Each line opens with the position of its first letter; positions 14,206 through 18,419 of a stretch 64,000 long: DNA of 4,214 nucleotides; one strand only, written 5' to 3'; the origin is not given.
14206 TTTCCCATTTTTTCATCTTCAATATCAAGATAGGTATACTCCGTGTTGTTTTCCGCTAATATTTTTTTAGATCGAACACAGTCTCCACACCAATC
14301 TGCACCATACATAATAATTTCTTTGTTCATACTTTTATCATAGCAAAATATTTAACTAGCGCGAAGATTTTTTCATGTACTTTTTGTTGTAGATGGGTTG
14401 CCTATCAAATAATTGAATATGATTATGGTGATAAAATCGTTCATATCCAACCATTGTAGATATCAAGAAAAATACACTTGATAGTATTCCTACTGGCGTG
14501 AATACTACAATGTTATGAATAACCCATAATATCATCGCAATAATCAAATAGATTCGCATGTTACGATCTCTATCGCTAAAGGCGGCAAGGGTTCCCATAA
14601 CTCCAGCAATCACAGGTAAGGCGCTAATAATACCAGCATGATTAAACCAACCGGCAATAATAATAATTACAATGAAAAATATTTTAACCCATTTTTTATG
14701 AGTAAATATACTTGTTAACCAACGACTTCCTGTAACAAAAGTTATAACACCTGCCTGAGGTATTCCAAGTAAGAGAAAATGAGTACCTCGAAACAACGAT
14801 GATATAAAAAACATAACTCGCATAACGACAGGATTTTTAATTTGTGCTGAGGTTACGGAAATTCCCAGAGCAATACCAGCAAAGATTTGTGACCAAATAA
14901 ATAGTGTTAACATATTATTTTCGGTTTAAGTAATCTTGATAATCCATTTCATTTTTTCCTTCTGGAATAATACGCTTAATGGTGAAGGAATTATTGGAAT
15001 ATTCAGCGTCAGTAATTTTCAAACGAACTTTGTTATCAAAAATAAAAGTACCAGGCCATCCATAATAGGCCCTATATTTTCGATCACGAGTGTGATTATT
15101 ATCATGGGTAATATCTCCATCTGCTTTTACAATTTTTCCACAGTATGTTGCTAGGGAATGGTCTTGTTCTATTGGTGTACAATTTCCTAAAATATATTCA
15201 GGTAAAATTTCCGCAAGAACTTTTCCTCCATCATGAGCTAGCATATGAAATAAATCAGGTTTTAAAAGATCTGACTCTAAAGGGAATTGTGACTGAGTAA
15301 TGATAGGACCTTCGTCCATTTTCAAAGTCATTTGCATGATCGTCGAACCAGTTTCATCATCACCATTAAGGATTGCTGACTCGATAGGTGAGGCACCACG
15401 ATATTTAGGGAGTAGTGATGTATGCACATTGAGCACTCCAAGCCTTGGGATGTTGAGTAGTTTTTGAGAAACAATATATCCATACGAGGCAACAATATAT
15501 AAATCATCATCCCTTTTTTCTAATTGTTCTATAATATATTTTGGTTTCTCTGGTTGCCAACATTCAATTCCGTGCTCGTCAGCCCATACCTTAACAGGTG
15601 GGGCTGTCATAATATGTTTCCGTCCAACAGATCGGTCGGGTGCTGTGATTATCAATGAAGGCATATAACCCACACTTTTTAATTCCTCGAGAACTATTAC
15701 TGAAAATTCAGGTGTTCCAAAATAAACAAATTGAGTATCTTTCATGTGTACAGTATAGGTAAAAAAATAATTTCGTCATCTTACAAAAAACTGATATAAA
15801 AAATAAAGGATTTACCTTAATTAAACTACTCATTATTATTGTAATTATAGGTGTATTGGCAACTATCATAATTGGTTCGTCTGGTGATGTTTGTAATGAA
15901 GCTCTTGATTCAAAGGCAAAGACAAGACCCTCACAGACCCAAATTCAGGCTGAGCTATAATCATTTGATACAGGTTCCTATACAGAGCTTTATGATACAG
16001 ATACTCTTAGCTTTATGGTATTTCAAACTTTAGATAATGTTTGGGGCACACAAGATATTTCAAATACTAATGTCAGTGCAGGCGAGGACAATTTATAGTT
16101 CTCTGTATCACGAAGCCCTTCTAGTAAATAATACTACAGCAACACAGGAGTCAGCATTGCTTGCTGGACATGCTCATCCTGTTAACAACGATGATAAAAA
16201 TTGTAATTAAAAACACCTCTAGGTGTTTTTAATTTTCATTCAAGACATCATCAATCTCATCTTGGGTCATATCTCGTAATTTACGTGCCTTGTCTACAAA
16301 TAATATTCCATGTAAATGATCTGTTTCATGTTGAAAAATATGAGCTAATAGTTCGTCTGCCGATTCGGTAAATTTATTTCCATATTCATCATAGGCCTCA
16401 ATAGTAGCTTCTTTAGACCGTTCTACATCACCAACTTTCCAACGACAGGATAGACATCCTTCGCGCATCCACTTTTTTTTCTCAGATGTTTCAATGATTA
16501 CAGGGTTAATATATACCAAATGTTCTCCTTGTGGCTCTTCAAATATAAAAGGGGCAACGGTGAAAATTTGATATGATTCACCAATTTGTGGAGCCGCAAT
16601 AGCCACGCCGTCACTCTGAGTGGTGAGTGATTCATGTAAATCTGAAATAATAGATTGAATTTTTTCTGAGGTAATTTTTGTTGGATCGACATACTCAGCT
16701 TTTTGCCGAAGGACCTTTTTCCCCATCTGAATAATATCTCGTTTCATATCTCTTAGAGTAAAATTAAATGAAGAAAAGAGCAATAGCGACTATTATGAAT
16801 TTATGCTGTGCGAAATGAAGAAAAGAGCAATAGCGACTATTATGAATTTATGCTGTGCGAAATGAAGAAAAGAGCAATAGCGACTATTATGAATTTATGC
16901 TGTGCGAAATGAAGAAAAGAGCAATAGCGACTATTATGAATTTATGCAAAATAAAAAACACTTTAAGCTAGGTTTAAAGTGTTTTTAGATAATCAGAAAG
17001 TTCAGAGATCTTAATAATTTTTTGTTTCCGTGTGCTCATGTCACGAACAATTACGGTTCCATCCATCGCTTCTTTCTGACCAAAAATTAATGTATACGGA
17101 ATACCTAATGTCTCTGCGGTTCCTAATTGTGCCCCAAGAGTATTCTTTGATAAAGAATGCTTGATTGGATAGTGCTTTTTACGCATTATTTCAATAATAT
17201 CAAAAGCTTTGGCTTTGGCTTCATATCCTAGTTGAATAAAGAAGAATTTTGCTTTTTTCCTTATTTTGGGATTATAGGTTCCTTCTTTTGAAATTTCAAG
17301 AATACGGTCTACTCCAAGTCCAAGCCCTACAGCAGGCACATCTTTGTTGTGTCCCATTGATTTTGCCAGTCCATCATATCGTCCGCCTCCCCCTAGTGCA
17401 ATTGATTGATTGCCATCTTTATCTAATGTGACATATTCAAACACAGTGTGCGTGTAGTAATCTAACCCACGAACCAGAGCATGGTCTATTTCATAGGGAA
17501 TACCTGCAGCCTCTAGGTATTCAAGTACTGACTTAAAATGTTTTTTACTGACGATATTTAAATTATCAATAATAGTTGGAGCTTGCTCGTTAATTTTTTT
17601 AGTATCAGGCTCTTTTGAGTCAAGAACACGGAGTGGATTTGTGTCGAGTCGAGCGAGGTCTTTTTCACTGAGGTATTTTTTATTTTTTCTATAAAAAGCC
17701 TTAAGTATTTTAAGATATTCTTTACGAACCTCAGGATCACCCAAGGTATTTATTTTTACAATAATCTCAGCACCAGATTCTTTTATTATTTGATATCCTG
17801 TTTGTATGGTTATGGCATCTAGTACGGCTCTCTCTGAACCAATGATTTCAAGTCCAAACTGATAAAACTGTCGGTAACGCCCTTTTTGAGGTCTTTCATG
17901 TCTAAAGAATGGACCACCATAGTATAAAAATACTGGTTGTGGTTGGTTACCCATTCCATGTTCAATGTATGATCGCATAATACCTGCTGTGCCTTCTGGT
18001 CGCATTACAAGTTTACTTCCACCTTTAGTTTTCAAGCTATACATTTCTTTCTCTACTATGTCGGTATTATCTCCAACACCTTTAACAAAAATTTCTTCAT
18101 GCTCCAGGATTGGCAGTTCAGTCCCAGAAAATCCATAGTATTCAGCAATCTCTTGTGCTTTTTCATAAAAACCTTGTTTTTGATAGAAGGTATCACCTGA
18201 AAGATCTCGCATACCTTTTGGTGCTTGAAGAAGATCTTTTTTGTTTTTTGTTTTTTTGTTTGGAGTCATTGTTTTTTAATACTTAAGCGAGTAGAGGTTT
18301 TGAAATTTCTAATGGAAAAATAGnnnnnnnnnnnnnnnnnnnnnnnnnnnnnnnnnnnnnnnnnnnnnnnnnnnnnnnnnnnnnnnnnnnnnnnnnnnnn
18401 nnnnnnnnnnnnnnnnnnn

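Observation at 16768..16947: Perfect 47-bp tandem repeat (3.8 copies) abutting the def ribosome-binding region, each unit carrying an overlapping mini-ORF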

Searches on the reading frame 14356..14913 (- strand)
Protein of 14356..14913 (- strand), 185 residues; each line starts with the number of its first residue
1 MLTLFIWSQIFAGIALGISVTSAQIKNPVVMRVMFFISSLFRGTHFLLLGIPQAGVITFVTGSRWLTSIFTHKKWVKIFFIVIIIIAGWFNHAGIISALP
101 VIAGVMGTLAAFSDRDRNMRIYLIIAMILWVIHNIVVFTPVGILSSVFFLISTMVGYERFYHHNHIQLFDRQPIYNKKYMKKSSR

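Call 76: search_protein_families(library=pfam, proteins=[window:14356-14913:-], max_evalue=0.01)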
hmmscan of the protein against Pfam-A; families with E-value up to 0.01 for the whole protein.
window:14356-14913:- (185 aa): 1 family
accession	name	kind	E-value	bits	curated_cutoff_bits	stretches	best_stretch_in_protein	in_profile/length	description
PF10688.14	Imp-YgjV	-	1.9e-33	116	23.5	1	6-162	1-157/159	Bacterial inner membrane protein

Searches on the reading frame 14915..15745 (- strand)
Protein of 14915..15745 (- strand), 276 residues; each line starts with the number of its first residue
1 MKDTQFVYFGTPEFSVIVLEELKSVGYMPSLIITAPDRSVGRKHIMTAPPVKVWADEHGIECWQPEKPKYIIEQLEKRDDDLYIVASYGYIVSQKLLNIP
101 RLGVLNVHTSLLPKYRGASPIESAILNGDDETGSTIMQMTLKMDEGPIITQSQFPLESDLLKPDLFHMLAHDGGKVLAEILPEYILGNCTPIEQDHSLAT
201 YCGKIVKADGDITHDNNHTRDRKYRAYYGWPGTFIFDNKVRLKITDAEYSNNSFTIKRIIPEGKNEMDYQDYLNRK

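Call 76: search_protein_families(library=pfam, proteins=[window:14915-15745:-], max_evalue=0.01)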
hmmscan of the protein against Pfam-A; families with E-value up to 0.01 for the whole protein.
window:14915-15745:- (276 aa): 2 families
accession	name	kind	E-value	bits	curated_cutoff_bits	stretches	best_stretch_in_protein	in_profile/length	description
PF00551.24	Formyl_trans_N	-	3.2e-30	105.7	26.1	1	9-179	8-179/181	Formyl transferase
PF02911.23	Formyl_trans_C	-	8.8e-05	23.1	21.1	0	204-253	1-51/100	Formyl transferase, C-terminal domain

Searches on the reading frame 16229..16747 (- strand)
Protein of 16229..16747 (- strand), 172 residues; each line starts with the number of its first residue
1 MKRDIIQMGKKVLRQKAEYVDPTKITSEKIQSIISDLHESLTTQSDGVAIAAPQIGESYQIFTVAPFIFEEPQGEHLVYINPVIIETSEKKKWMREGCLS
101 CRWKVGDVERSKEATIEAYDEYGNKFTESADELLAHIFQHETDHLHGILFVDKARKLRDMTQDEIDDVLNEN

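Call 10: find_encoding_contigs(protein=window:16229-16747:-, flank=6000, max_places=10)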
Protein window:16229-16747:- (172 aa): 9 contigs read that carry it; 4 places shown.
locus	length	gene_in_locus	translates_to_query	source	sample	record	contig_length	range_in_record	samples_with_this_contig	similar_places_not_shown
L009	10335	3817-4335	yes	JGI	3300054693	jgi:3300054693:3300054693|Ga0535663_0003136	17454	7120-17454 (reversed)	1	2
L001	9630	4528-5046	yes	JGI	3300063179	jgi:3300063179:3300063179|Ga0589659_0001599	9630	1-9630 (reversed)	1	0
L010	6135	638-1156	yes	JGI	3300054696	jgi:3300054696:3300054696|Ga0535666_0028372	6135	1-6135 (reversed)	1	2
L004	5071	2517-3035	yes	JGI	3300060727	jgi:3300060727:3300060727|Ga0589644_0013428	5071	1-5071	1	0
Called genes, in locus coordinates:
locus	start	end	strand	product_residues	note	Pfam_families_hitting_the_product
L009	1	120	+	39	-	?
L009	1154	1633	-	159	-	PF02643:DUF192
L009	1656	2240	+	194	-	PF10502:Peptidase_S26, PF00717:Peptidase_S24 (weak)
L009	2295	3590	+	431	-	PF13393:tRNA-synt_His, PF00587:tRNA-synt_2b, PF03129:HGTP_anticodon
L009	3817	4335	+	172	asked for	PF01327:Pep_deformylase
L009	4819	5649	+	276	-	PF00551:Formyl_trans_N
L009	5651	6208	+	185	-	PF10688:Imp-YgjV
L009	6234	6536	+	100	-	PF14595:Thioredoxin_9 (weak), PF00462:Glutaredoxin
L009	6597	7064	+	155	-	PF00462:Glutaredoxin (weak), PF03831:YjdM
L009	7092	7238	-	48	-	-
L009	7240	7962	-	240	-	PF00160:Pro_isomerase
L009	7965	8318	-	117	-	PF02482:Ribosomal_S30AE (weak)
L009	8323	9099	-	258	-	PF01509:TruB_N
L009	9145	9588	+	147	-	-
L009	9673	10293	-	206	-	-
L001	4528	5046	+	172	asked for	PF01327:Pep_deformylase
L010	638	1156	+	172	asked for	PF01327:Pep_deformylase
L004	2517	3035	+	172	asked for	PF01327:Pep_deformylase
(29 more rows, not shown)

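Call 76: search_protein_families(library=pfam, proteins=[window:16229-16747:-], max_evalue=0.01)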
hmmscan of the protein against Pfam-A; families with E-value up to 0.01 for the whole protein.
window:16229-16747:- (172 aa): 1 family
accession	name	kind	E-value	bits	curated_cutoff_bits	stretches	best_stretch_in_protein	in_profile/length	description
PF01327.26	Pep_deformylase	-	3.1e-44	150.7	22.8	1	3-158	2-154/156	Polypeptide deformylase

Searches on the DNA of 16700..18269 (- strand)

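Call 66: search_rna_families(source=window, start=16700, end=17010, threshold=evalue, max_evalue=10)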
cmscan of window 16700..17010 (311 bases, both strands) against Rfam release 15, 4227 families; matches with E-value up to 10: 12.
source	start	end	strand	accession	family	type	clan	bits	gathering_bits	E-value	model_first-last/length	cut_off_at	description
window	16893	16990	+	RF02449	ncr1015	Gene; sRNA;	-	23.9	60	0.26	1-121/121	no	Bacillus sRNA ncr1015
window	16943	17010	-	RF02362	Yfr10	Gene; sRNA;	-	19.8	43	1.3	16-78/78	5'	Cyanobacterial functional RNA 10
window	16840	16936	+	RF01871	MALAT1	Gene; lncRNA;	-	18.9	70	3.4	1-95/95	no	Metastasis associated lung adenocarcinoma transcript 1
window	16949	16986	-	RF02847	Ref64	Gene; sRNA;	-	15.9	44.3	2.7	1-69/69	no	Enterococcus sRNA 64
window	16764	16847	+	RF01188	snR56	Gene; snRNA; snoRNA; CD-box;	CL00049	15.8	54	6.9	1-84/84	no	Small nucleolar RNA snR56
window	16911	16987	+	RF02397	sau-5971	Gene; sRNA;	-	15.7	90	2.3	1-96/96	no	Staphylococcus sRNA sau-5971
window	16799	16831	-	RF01344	CRISPR-DR34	Gene; CRISPR;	-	15.1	35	4.1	1-36/36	no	CRISPR RNA direct repeat element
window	16846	16878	-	RF01344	CRISPR-DR34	Gene; CRISPR;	-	15.1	35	4.1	1-36/36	no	CRISPR RNA direct repeat element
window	16893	16925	-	RF01344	CRISPR-DR34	Gene; CRISPR;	-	15.1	35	4.1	1-36/36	no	CRISPR RNA direct repeat element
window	16935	16984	-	RF01464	rliA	Gene; sRNA;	-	11.3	50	7.7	1-224/224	no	Listeria sRNA rliA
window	16762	16785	+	RF01637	ceN47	Gene; snRNA; snoRNA; CD-box;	-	10.5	35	8.2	1-155/155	no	Nematode snoRNA ceN47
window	16811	16881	+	RF01144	sR17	Gene; snRNA; snoRNA; CD-box;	-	10.3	36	5.9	1-55/55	no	Small nucleolar RNA sR17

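Call 75: search_with_rna_model(model_id=R1, sources=[L011, L012, L013, L014, L015, L016, L017, L018, L019, L020, L021, L022, L023, L024, L025, L026, L027, L028, L029, L030, L031, L032, L033, L034, L035, L036, L037, L038, L039, L040, L041, L042, L043, L044, L045, L046, L047, L048, L049, L050, L051, L052, L053, L054, L055, L056, L057, L058, L059, L060, L061, L062, L063, L065, L067, L070, L071, L073, L074, L177, L001, L009], max_evalue=1)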
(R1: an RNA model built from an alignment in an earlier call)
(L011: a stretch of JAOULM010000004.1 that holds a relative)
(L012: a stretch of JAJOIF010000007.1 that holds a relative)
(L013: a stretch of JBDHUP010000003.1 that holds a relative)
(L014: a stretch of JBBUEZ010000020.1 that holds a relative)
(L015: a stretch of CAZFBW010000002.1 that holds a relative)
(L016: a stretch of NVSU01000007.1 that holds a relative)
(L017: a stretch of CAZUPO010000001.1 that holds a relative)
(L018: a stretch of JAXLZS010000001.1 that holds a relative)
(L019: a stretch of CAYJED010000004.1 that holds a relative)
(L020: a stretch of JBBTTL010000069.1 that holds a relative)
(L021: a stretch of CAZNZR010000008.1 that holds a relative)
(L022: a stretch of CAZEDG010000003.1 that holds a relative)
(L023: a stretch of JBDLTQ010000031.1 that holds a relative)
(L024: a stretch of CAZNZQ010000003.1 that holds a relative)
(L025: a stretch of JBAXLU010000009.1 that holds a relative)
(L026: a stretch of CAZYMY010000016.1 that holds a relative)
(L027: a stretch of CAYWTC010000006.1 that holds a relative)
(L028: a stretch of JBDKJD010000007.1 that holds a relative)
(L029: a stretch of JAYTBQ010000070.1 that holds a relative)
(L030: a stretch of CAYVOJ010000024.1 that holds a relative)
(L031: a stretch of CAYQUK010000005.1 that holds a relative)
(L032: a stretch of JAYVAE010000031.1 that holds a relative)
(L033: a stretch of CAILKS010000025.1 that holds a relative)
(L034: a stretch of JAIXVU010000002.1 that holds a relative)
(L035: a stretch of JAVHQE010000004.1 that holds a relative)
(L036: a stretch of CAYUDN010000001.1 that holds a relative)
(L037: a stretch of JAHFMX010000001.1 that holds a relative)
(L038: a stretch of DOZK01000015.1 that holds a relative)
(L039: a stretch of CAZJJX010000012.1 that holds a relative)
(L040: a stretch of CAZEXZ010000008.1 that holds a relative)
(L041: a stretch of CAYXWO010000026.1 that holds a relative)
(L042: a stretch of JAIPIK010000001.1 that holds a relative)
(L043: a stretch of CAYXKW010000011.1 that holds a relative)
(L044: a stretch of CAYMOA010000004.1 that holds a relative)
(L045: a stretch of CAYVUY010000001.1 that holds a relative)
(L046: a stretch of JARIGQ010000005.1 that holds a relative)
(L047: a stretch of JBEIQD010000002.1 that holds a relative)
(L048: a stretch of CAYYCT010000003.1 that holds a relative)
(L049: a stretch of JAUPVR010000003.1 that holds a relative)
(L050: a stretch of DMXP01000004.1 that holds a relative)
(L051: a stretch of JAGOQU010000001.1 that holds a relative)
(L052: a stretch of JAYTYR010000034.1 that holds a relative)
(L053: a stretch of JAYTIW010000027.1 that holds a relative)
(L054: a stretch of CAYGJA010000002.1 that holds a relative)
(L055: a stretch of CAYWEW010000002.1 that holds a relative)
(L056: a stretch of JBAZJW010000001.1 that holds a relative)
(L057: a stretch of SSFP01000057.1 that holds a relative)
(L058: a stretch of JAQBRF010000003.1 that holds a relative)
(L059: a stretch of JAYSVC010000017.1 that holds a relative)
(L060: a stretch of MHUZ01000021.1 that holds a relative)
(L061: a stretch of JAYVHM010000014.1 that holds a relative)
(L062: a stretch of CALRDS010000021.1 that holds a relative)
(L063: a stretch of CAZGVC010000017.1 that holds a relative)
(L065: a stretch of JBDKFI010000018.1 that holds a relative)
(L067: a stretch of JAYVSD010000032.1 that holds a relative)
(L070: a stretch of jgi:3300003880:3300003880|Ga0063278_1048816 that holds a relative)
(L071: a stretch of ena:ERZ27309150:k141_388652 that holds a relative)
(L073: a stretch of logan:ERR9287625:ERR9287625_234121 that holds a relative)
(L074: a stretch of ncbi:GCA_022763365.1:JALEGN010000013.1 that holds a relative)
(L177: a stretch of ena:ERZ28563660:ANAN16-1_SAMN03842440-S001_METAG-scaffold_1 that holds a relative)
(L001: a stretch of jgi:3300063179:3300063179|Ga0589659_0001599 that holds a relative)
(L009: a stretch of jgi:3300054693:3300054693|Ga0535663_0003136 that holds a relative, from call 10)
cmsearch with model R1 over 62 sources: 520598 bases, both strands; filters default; matches with E-value up to 1: 6.
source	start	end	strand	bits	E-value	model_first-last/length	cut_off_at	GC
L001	4461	4512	-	35.8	7.2e-06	1-83/83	no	0.31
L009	3750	3801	-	35.8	7.2e-06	1-83/83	no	0.31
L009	3656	3707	-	27.9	0.00076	1-83/83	no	0.37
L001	4372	4418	-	27.3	0.0012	1-83/83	no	0.32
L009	3717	3749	-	21.7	0.031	6-37/83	no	0.3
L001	4428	4460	-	21.7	0.031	6-37/83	no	0.3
